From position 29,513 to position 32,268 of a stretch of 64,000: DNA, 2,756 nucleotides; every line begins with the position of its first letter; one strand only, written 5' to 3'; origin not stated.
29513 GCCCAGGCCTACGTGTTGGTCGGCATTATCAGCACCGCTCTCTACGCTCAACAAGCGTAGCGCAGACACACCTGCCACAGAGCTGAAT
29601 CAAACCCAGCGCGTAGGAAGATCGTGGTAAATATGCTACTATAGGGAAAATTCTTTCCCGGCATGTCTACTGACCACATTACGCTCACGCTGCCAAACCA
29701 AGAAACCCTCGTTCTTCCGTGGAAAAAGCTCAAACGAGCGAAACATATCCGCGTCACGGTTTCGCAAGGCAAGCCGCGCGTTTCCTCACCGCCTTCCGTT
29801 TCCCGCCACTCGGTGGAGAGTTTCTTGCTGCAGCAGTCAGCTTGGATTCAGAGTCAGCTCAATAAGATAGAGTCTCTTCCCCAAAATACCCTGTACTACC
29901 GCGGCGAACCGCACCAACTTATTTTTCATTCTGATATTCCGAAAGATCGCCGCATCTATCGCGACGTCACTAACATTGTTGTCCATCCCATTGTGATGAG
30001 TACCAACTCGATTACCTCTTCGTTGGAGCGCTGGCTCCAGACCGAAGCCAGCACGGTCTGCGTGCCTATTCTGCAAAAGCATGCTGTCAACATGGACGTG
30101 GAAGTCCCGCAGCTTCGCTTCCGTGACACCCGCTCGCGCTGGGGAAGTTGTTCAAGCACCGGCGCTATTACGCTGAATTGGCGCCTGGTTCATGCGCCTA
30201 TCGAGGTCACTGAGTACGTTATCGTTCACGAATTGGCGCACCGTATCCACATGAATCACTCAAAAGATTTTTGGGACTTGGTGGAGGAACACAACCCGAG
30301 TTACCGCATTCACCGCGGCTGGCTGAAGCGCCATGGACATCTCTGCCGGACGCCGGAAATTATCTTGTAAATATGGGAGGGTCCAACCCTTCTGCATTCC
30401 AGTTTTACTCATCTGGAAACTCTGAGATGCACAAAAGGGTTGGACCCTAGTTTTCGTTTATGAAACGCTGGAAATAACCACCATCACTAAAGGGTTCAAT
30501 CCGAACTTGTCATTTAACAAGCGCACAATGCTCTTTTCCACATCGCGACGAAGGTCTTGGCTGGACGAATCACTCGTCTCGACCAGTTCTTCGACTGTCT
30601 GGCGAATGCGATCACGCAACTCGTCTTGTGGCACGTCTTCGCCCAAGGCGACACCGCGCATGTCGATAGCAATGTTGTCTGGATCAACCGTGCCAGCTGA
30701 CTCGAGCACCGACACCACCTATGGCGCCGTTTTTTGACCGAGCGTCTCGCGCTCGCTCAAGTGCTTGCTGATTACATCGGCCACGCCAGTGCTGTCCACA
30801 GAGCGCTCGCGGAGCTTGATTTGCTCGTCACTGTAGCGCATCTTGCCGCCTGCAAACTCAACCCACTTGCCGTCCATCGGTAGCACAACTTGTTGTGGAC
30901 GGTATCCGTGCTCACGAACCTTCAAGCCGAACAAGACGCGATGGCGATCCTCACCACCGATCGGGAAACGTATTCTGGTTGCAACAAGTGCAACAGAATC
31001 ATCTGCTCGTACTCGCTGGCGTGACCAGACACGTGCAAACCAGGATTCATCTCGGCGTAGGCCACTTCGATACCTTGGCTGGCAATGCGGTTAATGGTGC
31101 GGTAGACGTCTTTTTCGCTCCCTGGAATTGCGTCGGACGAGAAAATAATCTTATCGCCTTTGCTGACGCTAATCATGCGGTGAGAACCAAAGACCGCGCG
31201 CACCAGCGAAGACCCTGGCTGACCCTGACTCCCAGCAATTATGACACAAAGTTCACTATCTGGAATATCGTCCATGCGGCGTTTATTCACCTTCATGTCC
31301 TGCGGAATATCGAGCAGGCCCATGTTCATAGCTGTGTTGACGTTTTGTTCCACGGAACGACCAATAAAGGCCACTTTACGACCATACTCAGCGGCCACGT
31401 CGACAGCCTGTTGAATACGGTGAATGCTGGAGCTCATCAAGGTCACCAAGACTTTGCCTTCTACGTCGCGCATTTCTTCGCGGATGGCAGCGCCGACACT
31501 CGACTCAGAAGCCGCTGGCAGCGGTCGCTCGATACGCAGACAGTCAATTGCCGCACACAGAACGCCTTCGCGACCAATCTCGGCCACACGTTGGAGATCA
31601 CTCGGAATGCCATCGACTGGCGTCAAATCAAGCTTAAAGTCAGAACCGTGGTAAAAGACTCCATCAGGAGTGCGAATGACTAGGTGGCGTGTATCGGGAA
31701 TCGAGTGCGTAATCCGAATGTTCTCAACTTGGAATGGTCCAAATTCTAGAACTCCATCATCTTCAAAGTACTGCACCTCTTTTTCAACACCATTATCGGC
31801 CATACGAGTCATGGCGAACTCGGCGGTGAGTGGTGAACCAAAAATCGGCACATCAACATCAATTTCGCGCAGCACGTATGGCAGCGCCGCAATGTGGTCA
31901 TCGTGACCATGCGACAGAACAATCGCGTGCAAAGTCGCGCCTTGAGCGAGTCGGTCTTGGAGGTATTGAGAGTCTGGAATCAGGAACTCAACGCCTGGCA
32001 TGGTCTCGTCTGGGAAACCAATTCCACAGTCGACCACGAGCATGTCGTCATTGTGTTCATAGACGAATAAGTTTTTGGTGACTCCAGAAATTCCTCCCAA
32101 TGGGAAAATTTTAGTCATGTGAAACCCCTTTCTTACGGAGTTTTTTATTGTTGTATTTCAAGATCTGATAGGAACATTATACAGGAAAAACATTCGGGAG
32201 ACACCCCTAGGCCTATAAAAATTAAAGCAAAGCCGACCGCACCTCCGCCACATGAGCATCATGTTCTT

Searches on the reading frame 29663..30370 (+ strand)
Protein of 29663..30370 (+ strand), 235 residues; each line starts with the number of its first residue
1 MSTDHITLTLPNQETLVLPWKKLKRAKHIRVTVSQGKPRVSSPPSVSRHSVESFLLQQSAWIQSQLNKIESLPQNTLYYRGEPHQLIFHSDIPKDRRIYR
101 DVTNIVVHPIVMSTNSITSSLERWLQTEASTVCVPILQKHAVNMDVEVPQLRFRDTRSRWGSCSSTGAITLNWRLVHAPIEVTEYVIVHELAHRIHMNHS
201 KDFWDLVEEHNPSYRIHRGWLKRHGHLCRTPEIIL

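Call 7: search_protein_families(library=pfam, proteins=[window:29663-30370:+])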
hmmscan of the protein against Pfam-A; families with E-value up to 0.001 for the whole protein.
window:29663-30370:+ (235 aa): 2 families
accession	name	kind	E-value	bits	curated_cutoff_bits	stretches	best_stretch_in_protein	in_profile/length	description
PF01863.23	YgjP-like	-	6.9e-53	180.2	26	1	27-224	1-207/207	YgjP-like, metallopeptidase domain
PF12388.14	Peptidase_M57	-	0.00081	19.6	21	0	168-205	118-154/212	Dual-action HEIGH metallo-peptidase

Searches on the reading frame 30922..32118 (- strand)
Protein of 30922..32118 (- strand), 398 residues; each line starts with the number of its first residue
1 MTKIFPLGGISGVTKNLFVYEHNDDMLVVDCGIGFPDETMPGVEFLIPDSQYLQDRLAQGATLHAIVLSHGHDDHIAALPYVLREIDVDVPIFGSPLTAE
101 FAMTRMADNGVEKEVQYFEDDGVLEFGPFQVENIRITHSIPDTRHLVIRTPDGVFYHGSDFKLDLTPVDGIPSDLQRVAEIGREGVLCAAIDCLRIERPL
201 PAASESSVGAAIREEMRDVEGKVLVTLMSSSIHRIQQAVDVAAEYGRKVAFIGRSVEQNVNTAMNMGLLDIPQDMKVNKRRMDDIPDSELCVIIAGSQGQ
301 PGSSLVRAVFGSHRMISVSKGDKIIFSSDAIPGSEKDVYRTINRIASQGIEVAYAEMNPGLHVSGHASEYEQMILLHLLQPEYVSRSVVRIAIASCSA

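Call 7: search_protein_families(library=pfam, proteins=[window:30922-32118:-])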
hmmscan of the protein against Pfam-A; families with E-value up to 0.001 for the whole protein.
window:30922-32118:- (398 aa): 3 families
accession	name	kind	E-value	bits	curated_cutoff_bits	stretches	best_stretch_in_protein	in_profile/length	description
PF22505.1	RNase_J_b_CASP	-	7.8e-39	132.8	27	1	221-345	2-126/126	Ribonuclease J, beta-CASP domain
PF00753.33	Lactamase_B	-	1.9e-10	41.4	22.7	1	16-110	7-89/196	Metallo-beta-lactamase superfamily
PF12706.13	Lactamase_B_2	-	4.8e-06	26.7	27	1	29-162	5-144/200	Beta-lactamase superfamily domain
